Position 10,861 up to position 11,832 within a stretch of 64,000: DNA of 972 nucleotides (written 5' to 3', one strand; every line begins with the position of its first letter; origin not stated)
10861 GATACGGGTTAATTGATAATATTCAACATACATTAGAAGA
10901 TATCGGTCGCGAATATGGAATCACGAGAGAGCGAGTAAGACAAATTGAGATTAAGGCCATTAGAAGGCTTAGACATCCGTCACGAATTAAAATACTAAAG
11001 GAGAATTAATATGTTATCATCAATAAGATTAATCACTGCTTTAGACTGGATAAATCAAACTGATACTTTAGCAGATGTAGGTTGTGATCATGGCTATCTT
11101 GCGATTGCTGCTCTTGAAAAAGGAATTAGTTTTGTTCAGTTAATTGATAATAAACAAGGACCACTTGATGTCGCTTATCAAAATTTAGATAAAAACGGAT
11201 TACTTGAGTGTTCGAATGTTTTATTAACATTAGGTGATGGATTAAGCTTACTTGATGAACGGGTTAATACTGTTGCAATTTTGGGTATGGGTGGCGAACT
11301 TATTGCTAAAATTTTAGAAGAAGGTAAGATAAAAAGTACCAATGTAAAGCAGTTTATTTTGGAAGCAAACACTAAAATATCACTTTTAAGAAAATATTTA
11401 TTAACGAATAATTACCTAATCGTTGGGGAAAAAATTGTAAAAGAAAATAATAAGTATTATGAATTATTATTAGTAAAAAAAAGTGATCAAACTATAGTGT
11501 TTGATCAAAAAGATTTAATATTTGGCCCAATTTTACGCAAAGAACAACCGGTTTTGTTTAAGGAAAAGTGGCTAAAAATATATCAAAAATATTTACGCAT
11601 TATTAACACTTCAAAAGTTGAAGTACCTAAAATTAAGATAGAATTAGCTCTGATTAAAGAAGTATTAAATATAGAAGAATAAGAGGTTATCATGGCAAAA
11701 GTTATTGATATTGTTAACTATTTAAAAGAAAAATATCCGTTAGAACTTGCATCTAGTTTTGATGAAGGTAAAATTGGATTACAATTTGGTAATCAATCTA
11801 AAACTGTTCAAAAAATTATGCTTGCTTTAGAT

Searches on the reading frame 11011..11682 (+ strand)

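Call 14: search_protein_families(library=pfam, max_evalue=0.000001, proteins=[window:11011-11682:+])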
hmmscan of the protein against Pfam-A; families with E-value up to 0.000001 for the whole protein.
window:11011-11682:+ (223 aa): 2 families
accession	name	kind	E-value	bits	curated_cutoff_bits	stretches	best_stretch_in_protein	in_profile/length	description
PF04816.18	TrmK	-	3.9e-44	151.1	27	1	20-200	1-183/205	tRNA (adenine(22)-N(1))-methyltransferase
PF12847.13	Methyltransf_18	-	9.9e-39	133.2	27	1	5-153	3-151/151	Methyltransferase domain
